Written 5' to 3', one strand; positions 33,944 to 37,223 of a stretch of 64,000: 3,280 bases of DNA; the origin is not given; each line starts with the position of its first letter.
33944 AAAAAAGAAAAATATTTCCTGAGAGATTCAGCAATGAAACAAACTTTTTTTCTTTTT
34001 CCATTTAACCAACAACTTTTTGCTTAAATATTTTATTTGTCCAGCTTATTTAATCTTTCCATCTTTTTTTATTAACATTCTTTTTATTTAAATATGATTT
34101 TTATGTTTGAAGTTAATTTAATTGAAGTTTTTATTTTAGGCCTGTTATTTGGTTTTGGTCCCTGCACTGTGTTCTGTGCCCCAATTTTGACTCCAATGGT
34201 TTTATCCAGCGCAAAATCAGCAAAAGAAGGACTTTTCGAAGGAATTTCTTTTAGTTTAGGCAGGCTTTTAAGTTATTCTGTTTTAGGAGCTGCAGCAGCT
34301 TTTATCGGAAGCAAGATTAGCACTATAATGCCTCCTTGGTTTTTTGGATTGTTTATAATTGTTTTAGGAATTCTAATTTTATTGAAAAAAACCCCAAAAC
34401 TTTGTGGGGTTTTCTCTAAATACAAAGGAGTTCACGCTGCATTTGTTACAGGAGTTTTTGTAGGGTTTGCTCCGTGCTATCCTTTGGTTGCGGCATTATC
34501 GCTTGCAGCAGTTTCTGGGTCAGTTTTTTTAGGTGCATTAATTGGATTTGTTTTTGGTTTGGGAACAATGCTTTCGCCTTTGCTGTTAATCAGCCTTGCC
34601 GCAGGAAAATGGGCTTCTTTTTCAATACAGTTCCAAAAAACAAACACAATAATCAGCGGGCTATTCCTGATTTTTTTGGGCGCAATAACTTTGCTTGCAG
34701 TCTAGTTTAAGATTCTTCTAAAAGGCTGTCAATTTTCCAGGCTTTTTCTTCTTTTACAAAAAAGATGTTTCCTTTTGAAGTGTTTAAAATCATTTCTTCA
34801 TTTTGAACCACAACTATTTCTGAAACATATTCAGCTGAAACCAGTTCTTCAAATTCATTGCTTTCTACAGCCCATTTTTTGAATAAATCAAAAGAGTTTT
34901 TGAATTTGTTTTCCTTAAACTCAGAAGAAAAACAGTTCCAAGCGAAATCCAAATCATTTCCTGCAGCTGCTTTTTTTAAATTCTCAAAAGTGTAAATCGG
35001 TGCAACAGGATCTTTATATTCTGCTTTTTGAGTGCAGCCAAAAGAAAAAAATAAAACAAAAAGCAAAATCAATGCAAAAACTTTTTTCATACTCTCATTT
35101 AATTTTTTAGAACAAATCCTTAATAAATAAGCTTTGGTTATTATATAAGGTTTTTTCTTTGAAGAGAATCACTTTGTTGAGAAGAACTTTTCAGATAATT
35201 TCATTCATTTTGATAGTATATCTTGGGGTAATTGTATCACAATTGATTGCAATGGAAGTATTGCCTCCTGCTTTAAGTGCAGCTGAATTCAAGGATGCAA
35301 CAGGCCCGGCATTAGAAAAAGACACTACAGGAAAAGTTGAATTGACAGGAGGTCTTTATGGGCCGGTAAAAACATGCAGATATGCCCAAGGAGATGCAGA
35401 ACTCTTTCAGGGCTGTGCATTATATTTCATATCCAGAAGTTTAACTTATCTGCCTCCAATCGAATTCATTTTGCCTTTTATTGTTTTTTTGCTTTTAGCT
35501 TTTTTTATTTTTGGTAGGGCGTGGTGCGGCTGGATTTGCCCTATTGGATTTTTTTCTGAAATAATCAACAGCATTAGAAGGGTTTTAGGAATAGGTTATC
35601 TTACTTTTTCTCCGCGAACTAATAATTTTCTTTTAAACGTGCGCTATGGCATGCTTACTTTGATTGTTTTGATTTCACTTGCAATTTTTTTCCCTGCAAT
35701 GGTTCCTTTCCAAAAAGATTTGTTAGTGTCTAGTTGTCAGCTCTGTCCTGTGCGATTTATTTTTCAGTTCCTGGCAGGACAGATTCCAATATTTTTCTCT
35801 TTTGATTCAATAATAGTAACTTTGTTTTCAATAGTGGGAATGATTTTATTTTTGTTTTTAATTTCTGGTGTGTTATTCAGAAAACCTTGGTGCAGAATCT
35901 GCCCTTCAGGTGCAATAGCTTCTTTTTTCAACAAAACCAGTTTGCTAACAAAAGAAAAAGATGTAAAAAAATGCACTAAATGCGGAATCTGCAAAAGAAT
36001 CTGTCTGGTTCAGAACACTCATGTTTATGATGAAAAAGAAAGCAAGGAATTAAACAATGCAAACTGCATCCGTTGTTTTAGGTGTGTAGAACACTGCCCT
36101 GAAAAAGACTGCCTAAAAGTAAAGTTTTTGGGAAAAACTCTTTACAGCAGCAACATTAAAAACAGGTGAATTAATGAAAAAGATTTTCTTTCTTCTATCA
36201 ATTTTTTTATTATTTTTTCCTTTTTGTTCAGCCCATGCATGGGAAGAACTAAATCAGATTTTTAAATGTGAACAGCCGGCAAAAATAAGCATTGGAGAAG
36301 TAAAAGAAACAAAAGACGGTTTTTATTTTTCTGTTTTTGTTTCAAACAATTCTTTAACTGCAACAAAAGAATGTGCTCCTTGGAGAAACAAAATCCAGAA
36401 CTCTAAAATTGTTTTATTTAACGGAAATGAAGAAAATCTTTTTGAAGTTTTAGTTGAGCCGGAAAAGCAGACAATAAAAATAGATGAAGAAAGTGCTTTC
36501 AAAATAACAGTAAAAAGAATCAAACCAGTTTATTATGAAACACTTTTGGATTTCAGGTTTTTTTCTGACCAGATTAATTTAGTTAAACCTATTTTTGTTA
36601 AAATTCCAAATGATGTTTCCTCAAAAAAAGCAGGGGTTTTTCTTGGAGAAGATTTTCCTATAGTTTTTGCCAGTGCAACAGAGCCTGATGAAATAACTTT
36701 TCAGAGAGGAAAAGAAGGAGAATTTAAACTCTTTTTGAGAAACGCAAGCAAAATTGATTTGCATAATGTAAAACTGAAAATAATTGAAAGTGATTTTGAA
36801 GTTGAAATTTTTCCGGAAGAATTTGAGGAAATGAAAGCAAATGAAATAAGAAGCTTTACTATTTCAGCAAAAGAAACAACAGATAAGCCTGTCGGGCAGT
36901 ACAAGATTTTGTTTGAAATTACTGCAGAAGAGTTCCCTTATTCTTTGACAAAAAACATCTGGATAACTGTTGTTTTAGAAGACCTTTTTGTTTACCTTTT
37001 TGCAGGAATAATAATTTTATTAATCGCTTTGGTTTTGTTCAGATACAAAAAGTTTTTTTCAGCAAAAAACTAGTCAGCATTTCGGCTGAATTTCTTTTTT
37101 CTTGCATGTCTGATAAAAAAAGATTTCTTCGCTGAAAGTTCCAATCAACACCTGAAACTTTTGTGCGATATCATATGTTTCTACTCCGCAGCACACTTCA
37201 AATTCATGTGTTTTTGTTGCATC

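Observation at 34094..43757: Candidate undescribed extracytoplasmic redox module with a giant Cys-rich surface protein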

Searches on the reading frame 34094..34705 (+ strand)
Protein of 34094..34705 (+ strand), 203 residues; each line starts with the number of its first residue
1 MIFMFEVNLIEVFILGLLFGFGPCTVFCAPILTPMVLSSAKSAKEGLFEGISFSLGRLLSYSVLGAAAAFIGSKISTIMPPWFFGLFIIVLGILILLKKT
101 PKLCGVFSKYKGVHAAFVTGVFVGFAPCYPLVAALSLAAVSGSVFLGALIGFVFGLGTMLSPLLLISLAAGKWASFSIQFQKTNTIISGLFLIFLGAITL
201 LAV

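Call 3: search_protein_families(library=pfam, proteins=[window:34094-34705:+], max_evalue=0.01)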
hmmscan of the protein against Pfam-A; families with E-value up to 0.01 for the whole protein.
window:34094-34705:+ (203 aa): 2 families
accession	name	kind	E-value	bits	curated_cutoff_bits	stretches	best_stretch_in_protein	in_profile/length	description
PF13386.12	DsbD_2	-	5.3e-25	88.9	24.9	1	12-197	2-198/199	Cytochrome C biogenesis protein transmembrane region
PF02683.22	DsbD_TM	-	2.8e-13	50.1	27.1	2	8-95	4-94/219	Cytochrome C biogenesis protein transmembrane domain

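Call 4: search_protein_families(library=ncbifam, proteins=[window:34094-34705:+], max_evalue=0.01)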
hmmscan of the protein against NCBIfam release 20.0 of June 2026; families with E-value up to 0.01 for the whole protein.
window:34094-34705:+ (203 aa): 2 families
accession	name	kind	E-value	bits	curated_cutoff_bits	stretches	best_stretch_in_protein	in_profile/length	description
NF040495.1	tranport_ArsG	equivalog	1.5e-06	27.8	200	1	6-162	4-177/225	aromatic aminobenezylarsenical efflux permease ArsG family transporter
NF001419.0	PRK00293.1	subfamily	0.00012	20.9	330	1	7-175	170-357/574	protein-disulfide reductase DsbD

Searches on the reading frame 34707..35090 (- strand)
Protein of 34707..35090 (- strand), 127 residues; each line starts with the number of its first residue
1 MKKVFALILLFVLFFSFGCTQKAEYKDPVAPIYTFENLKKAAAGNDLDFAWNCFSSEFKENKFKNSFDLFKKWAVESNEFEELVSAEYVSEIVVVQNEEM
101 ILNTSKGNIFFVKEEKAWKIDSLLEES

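Call 3: search_protein_families(library=pfam, proteins=[window:34707-35090:-], max_evalue=0.01)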
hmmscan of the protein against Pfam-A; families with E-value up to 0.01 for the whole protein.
window:34707-35090:- (127 aa): 0 families

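Call 4: search_protein_families(library=ncbifam, proteins=[window:34707-35090:-], max_evalue=0.01)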
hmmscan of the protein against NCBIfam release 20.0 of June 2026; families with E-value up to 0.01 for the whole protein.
window:34707-35090:- (127 aa): 0 families

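Call 32: search_protein_families(library=pfam, proteins=[window:34707-35090:-], max_evalue=1)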
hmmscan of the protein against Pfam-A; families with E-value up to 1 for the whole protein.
window:34707-35090:- (127 aa): 2 families
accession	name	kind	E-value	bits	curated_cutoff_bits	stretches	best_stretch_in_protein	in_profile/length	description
PF06480.20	FtsH_ext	-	0.02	15.5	25.5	1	78-110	32-69/103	FtsH Extracellular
PF20986.2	DUF6849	-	0.2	12.2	27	0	34-47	40-53/69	Domain of unknown function (DUF6849)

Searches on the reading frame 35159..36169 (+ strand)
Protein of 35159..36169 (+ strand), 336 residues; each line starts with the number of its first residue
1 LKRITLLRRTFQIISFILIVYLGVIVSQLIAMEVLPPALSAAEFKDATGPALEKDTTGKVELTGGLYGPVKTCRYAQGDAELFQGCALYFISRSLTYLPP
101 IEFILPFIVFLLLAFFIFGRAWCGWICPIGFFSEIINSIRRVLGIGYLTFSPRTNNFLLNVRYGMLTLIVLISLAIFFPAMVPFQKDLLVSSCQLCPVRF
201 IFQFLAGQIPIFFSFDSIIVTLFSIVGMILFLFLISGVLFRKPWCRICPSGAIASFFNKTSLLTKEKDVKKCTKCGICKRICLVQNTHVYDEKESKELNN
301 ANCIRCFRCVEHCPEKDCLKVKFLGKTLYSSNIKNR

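Call 3: search_protein_families(library=pfam, proteins=[window:35159-36169:+], max_evalue=0.01)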
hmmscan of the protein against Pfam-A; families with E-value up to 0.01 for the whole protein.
window:35159-36169:+ (336 aa): 7 families
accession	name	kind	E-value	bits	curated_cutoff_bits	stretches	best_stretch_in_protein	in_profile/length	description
PF12801.12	Fer4_5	-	2.3e-14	53.5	22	2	104-145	6-47/48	4Fe-4S binding domain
PF13237.11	Fer4_10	-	1e-07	32.2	25.5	1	267-314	4-53/53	4Fe-4S dicluster domain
PF13187.11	Fer4_9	-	4.7e-05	23.8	27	1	271-316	1-50/52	4Fe-4S dicluster domain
PF12838.12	Fer4_7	-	0.00017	22.4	27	1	271-315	1-50/52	4Fe-4S dicluster domain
PF12837.12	Fer4_6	-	0.0026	18.1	25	0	300-315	6-21/24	4Fe-4S binding domain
PF14697.11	Fer4_21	-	0.0027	18.2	35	1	269-320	5-58/59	4Fe-4S dicluster domain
PF12797.12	Fer4_2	-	0.0068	16.7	24.5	1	299-315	6-22/22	4Fe-4S binding domain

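Call 4: search_protein_families(library=ncbifam, proteins=[window:35159-36169:+], max_evalue=0.01)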
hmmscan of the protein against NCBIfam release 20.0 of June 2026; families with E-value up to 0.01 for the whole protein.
window:35159-36169:+ (336 aa): 22 families
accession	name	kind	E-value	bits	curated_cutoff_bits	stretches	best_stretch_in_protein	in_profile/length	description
TIGR02163.1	napH_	subfamily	1.5e-20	73.9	213.05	2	217-316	146-249/255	NapH/MauN family ferredoxin-type protein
NF007013.0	PRK09477.1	equivalog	1.6e-19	70.1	234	1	107-316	89-272/286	quinol dehydrogenase ferredoxin subunit NapH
NF046105.1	TransRegNosR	equivalog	1e-07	30.7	1000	1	98-175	477-553/680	transcriptional regulator NosR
NF038196.1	ferrodoxin_EFR1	subfamily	4.1e-07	30.3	75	1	251-316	164-227/242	EFR1 family ferrodoxin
NF043039.1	HgcAB_like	equivalog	1.8e-06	27.8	285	1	163-316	187-347/350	HgcAB-like fusion protein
TIGR01971.1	NuoI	subfamily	9.8e-06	25.2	113.05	1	252-316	24-96/121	NADH-quinone oxidoreductase, chain I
NF048008.1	SfplDhtActHpfHKleb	equivalog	5.5e-05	22.6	500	1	236-316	23-98/308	(2S)-3-sulfopropanediol dehydratase activating enzyme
NF040770.1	hetero_SS_HdrA2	exception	0.0002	19.6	1100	1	264-319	571-624/777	CoB-CoM heterodisulfide reductase HdrA2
NF010366.0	PRK13795.1-1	equivalog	0.00022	19.5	745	1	268-313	606-648/667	hypothetical protein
TIGR04395.1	cutC_activ_rSAM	equivalog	0.00026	20.4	360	1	235-316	27-101/309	choline TMA-lyase-activating enzyme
NF045874.1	Vhu_polyferre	exception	0.00062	18.6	600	1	246-315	40-101/381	F420-non-reducing hydrogenase associated-polyferredoxin VhuB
TIGR02494.1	PFLE_PFLC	subfamily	0.00064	19.1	174.35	1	270-316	48-95/293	glycyl-radical enzyme activating protein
NF042909.1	FMH_DH_FwdF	exception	0.00071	18.8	375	1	244-322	232-314/336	tungsten-dependent formylmethanofuran dehydrogenase subunit FwdF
NF058577.1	FdxA_fam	equivalog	0.00077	19.6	65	1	271-315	8-50/52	4Fe-4S ferredoxin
NF040864.1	HgcB_ferredoxin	equivalog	0.001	18.9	99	1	264-321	8-63/93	mercury methylation ferredoxin HgcB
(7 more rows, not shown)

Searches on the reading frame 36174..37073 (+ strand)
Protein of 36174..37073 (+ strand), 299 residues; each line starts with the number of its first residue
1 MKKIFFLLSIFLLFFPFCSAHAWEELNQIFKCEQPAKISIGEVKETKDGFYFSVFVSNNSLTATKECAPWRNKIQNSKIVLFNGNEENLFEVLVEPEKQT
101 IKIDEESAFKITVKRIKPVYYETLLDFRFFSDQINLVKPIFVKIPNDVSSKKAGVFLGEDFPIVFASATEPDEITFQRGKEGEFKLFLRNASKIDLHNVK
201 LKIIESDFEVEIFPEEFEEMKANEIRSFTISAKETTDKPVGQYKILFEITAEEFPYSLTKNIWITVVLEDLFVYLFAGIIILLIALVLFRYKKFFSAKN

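Call 3: search_protein_families(library=pfam, proteins=[window:36174-37073:+], max_evalue=0.01)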
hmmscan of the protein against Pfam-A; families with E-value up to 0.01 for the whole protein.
window:36174-37073:+ (299 aa): 1 family
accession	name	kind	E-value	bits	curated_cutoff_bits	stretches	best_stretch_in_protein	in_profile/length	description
PF22067.2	Cep192_D3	-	0.00056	20.4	27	0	179-235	16-70/99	Cep192 domain 3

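Call 4: search_protein_families(library=ncbifam, proteins=[window:36174-37073:+], max_evalue=0.01)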
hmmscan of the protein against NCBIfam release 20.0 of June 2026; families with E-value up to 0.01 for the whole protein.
window:36174-37073:+ (299 aa): 0 families

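Call 32: search_protein_families(library=pfam, proteins=[window:36174-37073:+], max_evalue=1)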
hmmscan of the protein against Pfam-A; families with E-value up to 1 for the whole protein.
window:36174-37073:+ (299 aa): 2 families
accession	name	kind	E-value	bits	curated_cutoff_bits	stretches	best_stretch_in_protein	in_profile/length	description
PF22067.2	Cep192_D3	-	0.00056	20.4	27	1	179-235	16-70/99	Cep192 domain 3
PF17766.7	fn3_6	-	0.021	15.4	26.4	0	206-237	43-74/99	Fibronectin type-III domain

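Call 46: find_homologous_proteins(query=window:36174-37073:+, max_evalue=0.001)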
Query window:36174-37073:+ (299 aa): 1 proteins with E <= 0.001 among 2604 candidates.
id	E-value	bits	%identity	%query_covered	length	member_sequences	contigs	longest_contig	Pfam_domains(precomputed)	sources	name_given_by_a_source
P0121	1.6e-189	647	100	100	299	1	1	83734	-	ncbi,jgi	-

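Call 68: predict_structure(protein=window:36174-37073:+)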
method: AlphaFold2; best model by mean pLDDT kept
length: 299 residues; sequences in the alignment: 1
mean_pLDDT: 44.7   pTM: 0.34
mean pLDDT of the five models: 44.7, 43.5, 39.6, 39.4, 36.9
residues with pLDDT >= 90: 0; 70-90: 17; 50-70: 87; < 50: 195
segments of 3 or more residues with pLDDT < 50: 22-179, 189-194, 218-225, 241-243, 254-257, 265-267, 269-272
pLDDT, mean of each block of 10 residues (from residue 1): 63 58 44 38 37 37 38 31 31 29 30 32 28 26 29 29 31 47 51 52 62 54 50 52 54 49 49 64 85 61
secondary structure, 60 per line:
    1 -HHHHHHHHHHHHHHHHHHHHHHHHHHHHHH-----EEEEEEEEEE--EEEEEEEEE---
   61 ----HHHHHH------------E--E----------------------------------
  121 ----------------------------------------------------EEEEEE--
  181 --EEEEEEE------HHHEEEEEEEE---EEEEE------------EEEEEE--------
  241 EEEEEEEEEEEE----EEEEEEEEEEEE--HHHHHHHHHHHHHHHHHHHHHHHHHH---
elements in order: H2-31 E37-46 E49-57 H65-70 E173-178 E183-189 E199-206 E210-214 E227-232 E241-252 E257-268 H271-296
